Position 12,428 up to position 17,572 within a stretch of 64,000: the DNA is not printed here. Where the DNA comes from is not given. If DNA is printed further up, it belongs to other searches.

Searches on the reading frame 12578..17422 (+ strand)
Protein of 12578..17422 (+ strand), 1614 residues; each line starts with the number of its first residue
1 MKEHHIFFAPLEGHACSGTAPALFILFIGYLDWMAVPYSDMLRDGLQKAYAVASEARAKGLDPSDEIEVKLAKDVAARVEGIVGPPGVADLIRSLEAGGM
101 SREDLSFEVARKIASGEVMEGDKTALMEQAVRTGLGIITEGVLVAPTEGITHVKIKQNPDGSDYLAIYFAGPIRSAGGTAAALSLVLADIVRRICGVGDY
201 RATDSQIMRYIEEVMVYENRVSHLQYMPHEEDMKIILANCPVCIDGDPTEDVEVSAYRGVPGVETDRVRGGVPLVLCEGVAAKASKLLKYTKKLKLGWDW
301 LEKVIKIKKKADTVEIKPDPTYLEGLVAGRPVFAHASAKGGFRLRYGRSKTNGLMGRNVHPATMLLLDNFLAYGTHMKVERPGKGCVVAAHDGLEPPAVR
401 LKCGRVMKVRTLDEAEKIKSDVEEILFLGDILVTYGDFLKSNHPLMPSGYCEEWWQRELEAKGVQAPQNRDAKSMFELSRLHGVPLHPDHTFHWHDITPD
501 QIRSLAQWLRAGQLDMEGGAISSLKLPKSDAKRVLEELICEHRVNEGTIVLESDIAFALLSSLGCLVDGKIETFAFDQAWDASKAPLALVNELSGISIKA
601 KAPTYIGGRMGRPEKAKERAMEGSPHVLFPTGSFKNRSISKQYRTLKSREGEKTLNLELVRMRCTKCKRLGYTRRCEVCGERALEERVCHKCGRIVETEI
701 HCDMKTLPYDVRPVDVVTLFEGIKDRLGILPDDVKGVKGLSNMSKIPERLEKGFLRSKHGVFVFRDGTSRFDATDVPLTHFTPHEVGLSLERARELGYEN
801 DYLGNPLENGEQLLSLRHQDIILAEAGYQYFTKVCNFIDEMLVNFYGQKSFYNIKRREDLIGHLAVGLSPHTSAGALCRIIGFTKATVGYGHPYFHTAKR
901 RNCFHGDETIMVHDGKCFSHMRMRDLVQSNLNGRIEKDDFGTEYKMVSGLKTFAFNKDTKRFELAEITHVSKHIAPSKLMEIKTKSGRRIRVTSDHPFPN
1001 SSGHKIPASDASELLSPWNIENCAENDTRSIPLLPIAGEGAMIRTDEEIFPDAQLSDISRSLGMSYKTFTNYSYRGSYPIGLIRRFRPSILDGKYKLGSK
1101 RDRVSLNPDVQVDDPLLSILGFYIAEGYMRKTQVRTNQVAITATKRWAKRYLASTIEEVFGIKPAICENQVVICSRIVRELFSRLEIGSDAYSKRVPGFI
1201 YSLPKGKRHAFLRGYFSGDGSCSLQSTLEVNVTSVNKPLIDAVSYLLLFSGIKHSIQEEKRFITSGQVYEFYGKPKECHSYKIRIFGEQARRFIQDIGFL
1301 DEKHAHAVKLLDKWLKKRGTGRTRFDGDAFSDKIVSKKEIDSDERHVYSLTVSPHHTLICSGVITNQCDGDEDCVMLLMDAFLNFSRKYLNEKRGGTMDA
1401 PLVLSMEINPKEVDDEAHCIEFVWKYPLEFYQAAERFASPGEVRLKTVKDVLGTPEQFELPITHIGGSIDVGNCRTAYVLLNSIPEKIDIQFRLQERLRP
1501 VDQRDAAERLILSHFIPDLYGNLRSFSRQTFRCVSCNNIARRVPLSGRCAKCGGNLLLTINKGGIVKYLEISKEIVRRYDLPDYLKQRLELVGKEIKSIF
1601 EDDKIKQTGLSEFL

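Call 66: search_protein_families(library=pfam, proteins=[window:12578-17422:+], max_evalue=0.0001)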
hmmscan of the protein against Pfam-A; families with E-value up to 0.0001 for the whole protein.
window:12578-17422:+ (1614 aa): 5 families
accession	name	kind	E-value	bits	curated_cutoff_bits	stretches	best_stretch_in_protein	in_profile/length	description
PF24846.1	PolC_DP2_cat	-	2.6e-120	401.3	24.3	2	732-912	6-186/299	DNA polymerase II large subunit DP2, catalytic domain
PF24844.1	PolC_DP2_central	-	1.9e-116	389.5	24.3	1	312-695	4-369/372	DNA polymerase II large subunit DP2, central domain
PF03833.19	PolC_DP2_N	-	4.5e-104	347.8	24.3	1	38-306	2-270/271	DNA polymerase II large subunit DP2, N-terminal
PF14528.11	LAGLIDADG_3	-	9e-15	55.2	22.5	1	1210-1298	5-82/82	LAGLIDADG-like domain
PF14890.11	Intein_splicing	-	3.4e-08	33.9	35.8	1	921-1364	10-152/155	Intein splicing domain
